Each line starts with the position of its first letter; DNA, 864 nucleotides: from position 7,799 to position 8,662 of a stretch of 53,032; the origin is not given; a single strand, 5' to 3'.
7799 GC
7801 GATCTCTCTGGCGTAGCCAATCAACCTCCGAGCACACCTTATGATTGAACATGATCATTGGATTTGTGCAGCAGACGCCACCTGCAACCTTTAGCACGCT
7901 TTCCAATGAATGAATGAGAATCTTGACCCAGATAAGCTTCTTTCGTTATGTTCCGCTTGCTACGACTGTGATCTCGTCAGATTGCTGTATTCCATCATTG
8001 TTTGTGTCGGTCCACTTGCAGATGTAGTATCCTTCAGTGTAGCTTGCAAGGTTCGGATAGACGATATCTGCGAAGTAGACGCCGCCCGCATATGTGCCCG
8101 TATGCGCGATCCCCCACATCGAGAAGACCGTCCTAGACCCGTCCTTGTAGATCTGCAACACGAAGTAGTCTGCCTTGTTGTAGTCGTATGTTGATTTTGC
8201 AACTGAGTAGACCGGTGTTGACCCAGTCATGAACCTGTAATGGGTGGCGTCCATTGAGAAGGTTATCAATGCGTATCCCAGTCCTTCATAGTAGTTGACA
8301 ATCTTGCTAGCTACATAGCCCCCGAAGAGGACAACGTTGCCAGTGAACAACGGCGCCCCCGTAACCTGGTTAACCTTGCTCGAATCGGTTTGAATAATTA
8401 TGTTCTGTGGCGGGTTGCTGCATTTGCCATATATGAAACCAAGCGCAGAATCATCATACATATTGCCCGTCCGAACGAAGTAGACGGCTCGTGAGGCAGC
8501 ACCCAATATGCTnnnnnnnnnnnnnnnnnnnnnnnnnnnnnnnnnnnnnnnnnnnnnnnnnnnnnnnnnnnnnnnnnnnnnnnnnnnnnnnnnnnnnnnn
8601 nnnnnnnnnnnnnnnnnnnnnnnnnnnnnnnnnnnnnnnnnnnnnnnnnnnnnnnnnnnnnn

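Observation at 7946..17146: A portable ~190-aa domain shared by four neighbouring secreted proteins with unrelated partner domains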

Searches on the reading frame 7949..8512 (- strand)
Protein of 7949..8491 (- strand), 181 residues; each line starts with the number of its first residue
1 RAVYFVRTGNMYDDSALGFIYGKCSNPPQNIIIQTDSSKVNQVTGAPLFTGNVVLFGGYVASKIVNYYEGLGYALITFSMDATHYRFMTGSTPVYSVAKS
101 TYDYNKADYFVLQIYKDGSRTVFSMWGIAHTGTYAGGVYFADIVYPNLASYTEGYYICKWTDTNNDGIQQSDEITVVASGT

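Call 7: search_protein_families(library=pfam, proteins=[window:7949-8491:-], max_evalue=10)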
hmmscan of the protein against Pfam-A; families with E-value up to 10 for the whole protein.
seq(181 aa): 1 family
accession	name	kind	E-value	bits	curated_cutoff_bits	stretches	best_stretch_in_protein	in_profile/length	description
PF23657.1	DUF7151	-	0.14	12.6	27.2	1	154-176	19-41/46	Domain of unknown function (DUF7151)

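Call 9: find_homologous_proteins(query=A1, max_evalue=0.001)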
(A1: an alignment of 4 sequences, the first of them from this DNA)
Query A1 (4 sequences) (181 aa, profile of the alignment): 15 proteins with E <= 0.001 among 2929 candidates.
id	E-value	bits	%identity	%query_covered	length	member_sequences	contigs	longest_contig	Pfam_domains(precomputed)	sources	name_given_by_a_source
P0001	3.4e-81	290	72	100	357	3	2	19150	-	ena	-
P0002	8.3e-80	285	74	100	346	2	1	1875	-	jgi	jgi:hypothetical protein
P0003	9.8e-66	239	59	99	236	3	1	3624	-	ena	-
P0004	2.2e-56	209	53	99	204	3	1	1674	-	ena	-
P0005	3.0e-54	202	50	100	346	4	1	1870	-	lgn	-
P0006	3.5e-54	202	51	99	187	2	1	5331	-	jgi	jgi:hypothetical protein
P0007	2.8e-53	199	52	99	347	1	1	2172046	-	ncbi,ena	-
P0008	6.0e-53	198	49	99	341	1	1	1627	-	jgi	jgi:hypothetical protein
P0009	6.3e-46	175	71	62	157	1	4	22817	-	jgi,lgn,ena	jgi:hypothetical protein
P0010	8.5e-43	165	31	94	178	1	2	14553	-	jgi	-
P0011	1.6e-39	154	71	53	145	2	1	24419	-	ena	-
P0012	5.4e-38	149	61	59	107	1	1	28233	-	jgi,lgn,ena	-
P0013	1.9e-32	131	69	60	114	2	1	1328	-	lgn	-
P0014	4.0e-32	130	35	93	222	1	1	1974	-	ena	-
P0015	3.1e-31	127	33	90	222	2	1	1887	-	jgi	jgi:hypothetical protein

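Call 11: find_encoding_contigs(protein=P0007, flank=10000, max_places=3)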
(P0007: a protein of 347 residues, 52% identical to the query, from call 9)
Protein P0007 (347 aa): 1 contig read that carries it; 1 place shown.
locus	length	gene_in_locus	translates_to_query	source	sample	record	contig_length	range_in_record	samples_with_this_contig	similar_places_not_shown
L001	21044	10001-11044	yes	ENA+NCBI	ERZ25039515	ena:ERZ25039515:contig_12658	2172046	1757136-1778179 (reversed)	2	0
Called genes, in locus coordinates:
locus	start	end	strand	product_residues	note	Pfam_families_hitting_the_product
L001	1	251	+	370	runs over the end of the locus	PF13439:Glyco_transf_4, PF13579:Glyco_trans_4_4 (weak), PF00534:Glycos_transf_1, PF13692:Glyco_trans_1_4, PF13524:Glyco_trans_1_2 (weak)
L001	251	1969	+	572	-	-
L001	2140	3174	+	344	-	PF13439:Glyco_transf_4, PF00534:Glycos_transf_1, PF13692:Glyco_trans_1_4, PF13524:Glyco_trans_1_2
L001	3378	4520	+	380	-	PF13439:Glyco_transf_4, PF13579:Glyco_trans_4_4, PF20706:GT4-conflict, PF00534:Glycos_transf_1, PF13692:Glyco_trans_1_4, PF13524:Glyco_trans_1_2 (faint)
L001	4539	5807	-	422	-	PF00150:Cellulase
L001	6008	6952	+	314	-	PF00294:PfkB, PF08543:Phos_pyr_kin (weak)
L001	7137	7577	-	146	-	-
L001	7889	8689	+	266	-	PF25939:DUF7982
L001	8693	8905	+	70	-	-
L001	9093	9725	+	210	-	PF07760:DUF1616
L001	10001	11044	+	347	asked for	-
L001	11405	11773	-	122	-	-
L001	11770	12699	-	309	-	-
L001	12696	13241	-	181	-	PF12385:Peptidase_C70 (weak), PF13529:Peptidase_C39_2, PF03412:Peptidase_C39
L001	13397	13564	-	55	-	-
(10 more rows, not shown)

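Call 16: search_solved_structures(query=A2, max_evalue=10, show_alignments=3)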
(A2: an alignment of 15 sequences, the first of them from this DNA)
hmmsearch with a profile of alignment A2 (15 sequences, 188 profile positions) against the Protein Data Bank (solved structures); distinct sequences matched with E-value up to 10: 5.
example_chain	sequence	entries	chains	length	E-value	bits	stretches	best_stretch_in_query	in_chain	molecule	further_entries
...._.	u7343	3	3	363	0.46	13.4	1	103-179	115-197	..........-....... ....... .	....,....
1nzo_A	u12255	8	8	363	0.47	13.4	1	103-179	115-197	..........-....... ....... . | D-alanyl-D-alanine carboxypeptidase dacA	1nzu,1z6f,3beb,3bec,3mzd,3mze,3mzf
5j8x_A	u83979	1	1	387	0.53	13.2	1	103-179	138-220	D-alanyl-D-alanine carboxypeptidase DacA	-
6ntz_A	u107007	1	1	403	0.56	13.1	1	103-179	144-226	D-alanyl-D-alanine carboxypeptidase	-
2i99_A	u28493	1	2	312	0.77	12.7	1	67-137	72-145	Mu-crystallin homolog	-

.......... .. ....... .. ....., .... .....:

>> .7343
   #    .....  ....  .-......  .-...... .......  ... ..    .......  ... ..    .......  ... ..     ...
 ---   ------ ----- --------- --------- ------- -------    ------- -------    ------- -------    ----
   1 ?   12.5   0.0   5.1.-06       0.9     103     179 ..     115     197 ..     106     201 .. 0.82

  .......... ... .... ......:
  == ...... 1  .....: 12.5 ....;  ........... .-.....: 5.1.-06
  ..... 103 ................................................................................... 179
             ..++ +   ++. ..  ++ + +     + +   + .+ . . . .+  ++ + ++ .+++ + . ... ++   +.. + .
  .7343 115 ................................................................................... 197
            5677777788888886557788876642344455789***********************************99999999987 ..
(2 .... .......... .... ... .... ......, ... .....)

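Call 22: predict_structure(alignment_id=A2)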
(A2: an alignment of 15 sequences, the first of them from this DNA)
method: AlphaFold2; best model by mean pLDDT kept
length: 188 residues; sequences in the alignment: 15
mean_pLDDT: 91.2   pTM: 0.87
mean pLDDT of the five models: 91.2, 90.0, 82.9, 78.4, 77.0
residues with pLDDT >= 90: 137; 70-90: 49; 50-70: 2; < 50: 0
segments of 3 or more residues with pLDDT < 50: none
pLDDT, mean of each block of 10 residues (from residue 1): 85 90 91 90 94 93 81 91 95 95 97 95 92 93 93 78 96 91 95
secondary structure, 60 per line:
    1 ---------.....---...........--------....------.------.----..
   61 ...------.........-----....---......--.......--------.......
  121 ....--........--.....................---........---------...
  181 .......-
elements in order: E10-14 H18-28 E37-40 E59-63 H70-78 E84-87 E91-96 E99-105 E114-124 E127-134 H137-157 E161-168 E181-187

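Call 24: fold_search(model_id=the predicted structure, library=pdb)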
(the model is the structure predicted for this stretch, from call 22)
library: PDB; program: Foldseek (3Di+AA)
matches with E <= 10: 556; with E <= 0.001: 8
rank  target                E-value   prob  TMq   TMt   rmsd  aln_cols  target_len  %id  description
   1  9fmt_E                1.4e-04  1.00  0.50  0.18   5.0       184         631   13  Cryo-EM structure of the BcsB hexameric crown from the E. coli cellulose secretion macrocomplex (released 2024-10-16)
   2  9fmt_A                2.2e-04  1.00  0.50  0.17   6.6       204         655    9  Cryo-EM structure of the BcsB hexameric crown from the E. coli cellulose secretion macrocomplex (released 2024-10-16)
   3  9fmt_F                2.5e-04  1.00  0.49  0.17   6.5       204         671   10  Cryo-EM structure of the BcsB hexameric crown from the E. coli cellulose secretion macrocomplex (released 2024-10-16)
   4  9fmt_B                5.0e-04  1.00  0.50  0.17   6.5       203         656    9  Cryo-EM structure of the BcsB hexameric crown from the E. coli cellulose secretion macrocomplex (released 2024-10-16)
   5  7l2z_C                5.0e-04  1.00  0.48  0.17   6.9       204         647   10  Bacterial cellulose synthase BcsB hexamer (released 2021-03-24)
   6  7l2z_E                6.0e-04  1.00  0.47  0.16   6.6       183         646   13  Bacterial cellulose synthase BcsB hexamer (released 2021-03-24)
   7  6yg8_B                7.7e-04  1.00  0.49  0.17   6.5       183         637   12  Cryo-EM structure of a BcsB pentamer in the context of an assembled Bcs macrocomplex (released 2021-02-24)
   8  7l2z_D                7.7e-04  1.00  0.47  0.17   6.7       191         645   12  Bacterial cellulose synthase BcsB hexamer (released 2021-03-24)
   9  6yg8_A                1.0e-03  1.00  0.49  0.17   6.6       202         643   12  Cryo-EM structure of a BcsB pentamer in the context of an assembled Bcs macrocomplex (released 2021-02-24)
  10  9b8i                  2.8e-03  0.99  0.47  0.15   6.8       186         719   13  Cryo-EM structure of the E. coli cellulose synthase BcsB-BcsC fusion protein (released 2025-02-19)
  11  7l2z_F                1.2e-02  0.95  0.48  0.16   9.5       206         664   10  Bacterial cellulose synthase BcsB hexamer (released 2021-03-24)
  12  1mqq                  2.6e-02  0.96  0.39  0.13   5.5       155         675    9  THE CRYSTAL STRUCTURE OF ALPHA-D-GLUCURONIDASE FROM BACILLUS STEAROTHERMOPHILUS T-1 COMPLEXED WITH GLUCURONIC ACID (released 2003-09-17)
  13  1mqp                  3.0e-02  0.96  0.38  0.12   4.9       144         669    9  THE CRYSTAL STRUCTURE OF ALPHA-D-GLUCURONIDASE FROM BACILLUS STEAROTHERMOPHILUS T-6 (released 2003-09-23)
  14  1k9d                  3.8e-02  0.94  0.38  0.12   5.2       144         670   10  The 1.7 A crystal structure of alpha-D-glucuronidase, a family-67 glycoside hydrolase from Bacillus stearothermophilus T (released 2002-10-29)
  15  1k9e                  6.6e-02  0.89  0.38  0.12   4.9       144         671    9  Crystal structure of a mutated family-67 alpha-D-glucuronidase (E285N) from Bacillus stearothermophilus T-6, complexed w (released 2002-10-29)
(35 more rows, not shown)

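Call 25: search_protein_representatives(alignment_id=A2)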
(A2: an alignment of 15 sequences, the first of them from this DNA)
Query: 15 sequences, 188 profile positions. Proteins with E-value up to 0.001 (for the whole library): 976; up to 1e-10: 681; up to 1e-30: 202. The best 150 are listed.
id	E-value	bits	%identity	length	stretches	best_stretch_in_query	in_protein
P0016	5.4e-113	391.5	-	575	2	2-183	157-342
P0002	6.6e-82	290.1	-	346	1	1-188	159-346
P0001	8.2e-81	286.6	-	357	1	2-188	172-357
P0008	6.1e-80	283.7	-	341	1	2-188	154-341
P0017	1.1e-79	282.9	-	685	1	2-188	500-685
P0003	2.0e-79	282.0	-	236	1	2-188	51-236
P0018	5.3e-79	280.7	-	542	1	2-188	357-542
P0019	4.4e-78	277.7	-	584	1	2-188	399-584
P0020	5.4e-77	274.1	-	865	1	2-188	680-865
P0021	7.7e-76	270.4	-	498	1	2-188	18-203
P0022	1.2e-75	269.7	-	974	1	2-188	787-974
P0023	2.4e-75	268.8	-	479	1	2-188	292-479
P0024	8.1e-74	263.8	-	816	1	2-188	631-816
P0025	3.5e-73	261.7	-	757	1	2-188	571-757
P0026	3.8e-73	261.6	-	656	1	2-188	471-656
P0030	1.1e-62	227.4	-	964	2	2-169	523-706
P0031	1.0e-60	221.0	-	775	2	2-181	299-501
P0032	1.8e-60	220.2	-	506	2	10-172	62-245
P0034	3.6e-57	209.5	-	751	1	2-188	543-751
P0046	3.8e-53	196.3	-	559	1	2-188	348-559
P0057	1.3e-51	191.4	-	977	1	2-187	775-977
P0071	1.0e-48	181.9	-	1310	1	2-187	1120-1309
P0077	1.5e-47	178.1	-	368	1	2-188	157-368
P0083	1.7e-46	174.7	-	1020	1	2-183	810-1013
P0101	2.3e-44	167.7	-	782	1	5-183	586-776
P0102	4.2e-44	166.9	-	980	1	2-174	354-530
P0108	6.8e-42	159.6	-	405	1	2-188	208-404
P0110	2.9e-40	154.3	-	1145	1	6-188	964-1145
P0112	3.0e-39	151.0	-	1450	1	6-188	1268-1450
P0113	3.5e-39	150.8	-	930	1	2-185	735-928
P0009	4.3e-39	150.5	-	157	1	80-188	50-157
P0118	6.5e-38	146.7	-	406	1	2-188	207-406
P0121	3.3e-37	144.4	-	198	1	2-188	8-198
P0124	7.0e-37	143.3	-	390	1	2-188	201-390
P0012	1.5e-36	142.2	-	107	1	82-188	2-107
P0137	5.1e-36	140.5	-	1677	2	7-170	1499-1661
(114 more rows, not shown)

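Call 27: find_related_loci(query=A2, collection=genome_contigs, flank=6000)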
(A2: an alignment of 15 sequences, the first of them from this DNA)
Query A2 (188 aa) in genome_contigs; peptide patterns used: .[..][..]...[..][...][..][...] (x = any residue, [..] = any of these).
14 stretches matched a pattern; 5 encode a relative of the query (tblastn E <= 1e-3); 5 distinct loci.
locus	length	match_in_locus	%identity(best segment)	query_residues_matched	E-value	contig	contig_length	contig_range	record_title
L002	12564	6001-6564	53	2-187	2e-58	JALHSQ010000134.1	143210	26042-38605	MAG: Candidatus Bathyarchaeota archaeon isolate PFL2 seq_2352855, whole genome shotgun sequence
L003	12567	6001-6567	47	1-188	1e-57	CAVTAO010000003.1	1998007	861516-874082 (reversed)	MAG: Candidatus Bathyarchaeota archaeon isolate MFD04408.bin.2.185 genome assembly, contig: contig_13593, whole genome s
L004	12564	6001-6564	51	2-187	1e-56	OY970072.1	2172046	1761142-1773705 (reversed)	MAG: Candidatus Bathyarchaeota archaeon isolate MFD04408.bin.c.3 genome assembly, chromosome: 1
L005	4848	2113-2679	47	1-188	2e-55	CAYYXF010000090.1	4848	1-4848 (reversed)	MAG TPA_asm: uncultured Candidatus Bathyarchaeia archaeon isolate binchicken_co33_214 genome assembly, contig: NODE_2737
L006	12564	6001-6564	47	2-188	2e-53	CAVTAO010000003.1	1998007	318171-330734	MAG: Candidatus Bathyarchaeota archaeon isolate MFD04408.bin.2.185 genome assembly, contig: contig_13593, whole genome s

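Call 30: search_protein_families(library=pfam, alignment_id=A3, max_evalue=0.0001)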
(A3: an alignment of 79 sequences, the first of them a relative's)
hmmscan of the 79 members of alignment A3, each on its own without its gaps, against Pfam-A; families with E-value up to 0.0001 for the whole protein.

A. member 1, P0016 (575 aa): 0 families

B. families by the number of members that match (of 79 scanned): 56 families (the first 25 are shown)
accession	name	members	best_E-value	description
PF13229.12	Beta_helix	5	9.3e-40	Right handed beta helix region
PF05048.19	NosD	5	9.7e-39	Periplasmic copper-binding protein (NosD)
PF00112.29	Peptidase_C1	4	2.3e-48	Papain family cysteine protease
PF00082.27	Peptidase_S8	3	1.3e-55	Subtilase family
PF11329.14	DUF3131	3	1e-38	Protein of unknown function (DUF3131)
PF13517.12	FG-GAP_3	3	3.3e-33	FG-GAP-like repeat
PF01839.29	FG-GAP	3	5.9e-21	FG-GAP repeat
PF18998.6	Flg_new_2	3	6.6e-13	Divergent InlB B-repeat domain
PF05547.17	Peptidase_M6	2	4.7e-25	Immune inhibitor A peptidase M6, catalytic domain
PF13360.13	PQQ_2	2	2.2e-15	Outer membrane protein assembly factor BamB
PF04041.19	Glyco_hydro_130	2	6.2e-14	beta-1,4-mannooligosaccharide phosphorylase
PF00656.27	Peptidase_C14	2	1.7e-12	Caspase domain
PF17957.7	Big_7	2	2.3e-12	Bacterial Ig domain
PF01833.30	TIG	2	3.8e-09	IPT/TIG domain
PF01835.25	MG2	2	2e-07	MG2 domain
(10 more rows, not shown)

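Call 34: fold_search(model_id=the predicted structure, library=viral)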
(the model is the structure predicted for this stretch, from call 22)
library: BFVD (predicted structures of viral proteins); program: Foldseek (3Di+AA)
matches with E <= 10: 652; with E <= 0.001: 0
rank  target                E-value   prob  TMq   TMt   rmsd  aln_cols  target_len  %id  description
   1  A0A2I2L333            1.3e-01  0.75  0.28  0.46   5.7        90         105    8  Cell division cycle protein 123 [Orpheovirus IHUMI-LCC2]
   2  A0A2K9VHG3            1.3e-01  0.11  0.24  0.19  12.5       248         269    8  ATP-grasp domain-containing protein [Pseudomonas phage Bjorn]
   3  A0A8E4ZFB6            2.0e-01  0.13  0.24  0.17  10.9       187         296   12  Uncharacterized protein [Olleya phage Harreka_1]
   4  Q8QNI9                2.1e-01  0.13  0.26  0.13  10.0       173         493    8  ESV-1-84 [Ectocarpus siliculosus virus 1 (isolate New Zealand/Kaikoura/1988)]
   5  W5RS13                2.7e-01  0.08  0.17  0.13  12.2       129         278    8  Replication polyprotein (Fragment) [Poinsettia mosaic virus]
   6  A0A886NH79            3.3e-01  0.57  0.15  0.30   3.5        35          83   17  (no name in the UniProt tables at hand)
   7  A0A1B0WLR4            3.3e-01  0.08  0.15  0.21  11.6       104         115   12  (no name in the UniProt tables at hand)
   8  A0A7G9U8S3            3.5e-01  0.06  0.17  0.19  16.6       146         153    8  LEF-3 [Pieris brassicae granulosis virus]
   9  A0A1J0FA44            3.9e-01  0.05  0.14  0.09  15.7       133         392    6  (no name in the UniProt tables at hand)
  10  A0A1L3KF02            4.5e-01  0.21  0.15  0.04  11.8        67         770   15  (no name in the UniProt tables at hand)
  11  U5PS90                5.4e-01  0.02  0.12  0.15  17.3       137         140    9  Uncharacterized protein [Bacillus phage BigBertha]
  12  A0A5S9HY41            5.7e-01  0.84  0.15  0.33   1.2        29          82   17  Uncharacterized protein [Tenacibaculum phage PTm5]
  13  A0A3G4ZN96            5.7e-01  0.14  0.25  0.08   9.7       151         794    9  Putative exonuclease [Terrestrivirus sp.]
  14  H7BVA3                5.7e-01  0.09  0.16  0.06   7.4        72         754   10  (no name in the UniProt tables at hand)
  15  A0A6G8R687            6.1e-01  0.15  0.18  0.37   8.9        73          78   10  Uncharacterized protein [Synechococcus phage S-N03]
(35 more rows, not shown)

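Call 41: find_homologous_proteins(query=A4, max_evalue=0.001)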
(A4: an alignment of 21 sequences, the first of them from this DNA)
Query A4 (21 sequences) (188 aa, profile of the alignment): 20 proteins with E <= 0.001 among 3419 candidates.
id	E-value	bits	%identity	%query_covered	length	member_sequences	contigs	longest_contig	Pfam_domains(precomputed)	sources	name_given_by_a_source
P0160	3.5e-65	237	36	89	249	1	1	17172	-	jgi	jgi:hypothetical protein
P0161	5.8e-65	236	33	96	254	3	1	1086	-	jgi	-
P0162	6.2e-65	236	35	98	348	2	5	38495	-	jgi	-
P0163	6.1e-64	233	35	89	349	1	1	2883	-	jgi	-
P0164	2.2e-62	228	34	87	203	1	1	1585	-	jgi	jgi:hypothetical protein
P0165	2.2e-62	228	36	89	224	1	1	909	-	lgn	-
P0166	3.6e-60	221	34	87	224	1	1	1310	-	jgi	jgi:hypothetical protein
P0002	3.8e-60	221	73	100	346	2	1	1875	-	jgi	jgi:hypothetical protein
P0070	2.0e-59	218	35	91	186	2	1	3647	-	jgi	jgi:hypothetical protein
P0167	2.2e-59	218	35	99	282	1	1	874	-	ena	-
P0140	1.1e-58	216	31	96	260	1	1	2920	-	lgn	-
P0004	1.3e-56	209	52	99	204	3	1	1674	-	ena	-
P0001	9.0e-56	206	72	100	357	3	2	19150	-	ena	-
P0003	2.0e-55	205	58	99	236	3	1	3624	-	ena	-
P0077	4.4e-45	172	31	91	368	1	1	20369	-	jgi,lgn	-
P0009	9.0e-33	131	71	60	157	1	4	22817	-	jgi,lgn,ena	jgi:hypothetical protein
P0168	1.3e-27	115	31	87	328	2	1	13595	PF13529.14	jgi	-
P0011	6.5e-27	112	71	51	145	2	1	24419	-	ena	-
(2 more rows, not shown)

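Call 43: search_solved_structures(query=A4, max_evalue=10)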
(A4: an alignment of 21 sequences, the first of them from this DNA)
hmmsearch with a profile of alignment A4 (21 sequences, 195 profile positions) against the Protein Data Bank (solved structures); distinct sequences matched with E-value up to 10: 1.
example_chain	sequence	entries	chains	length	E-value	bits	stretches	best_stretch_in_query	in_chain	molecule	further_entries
2j42_A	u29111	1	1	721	0.12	15.1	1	31-108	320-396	C2 TOXIN COMPONENT-II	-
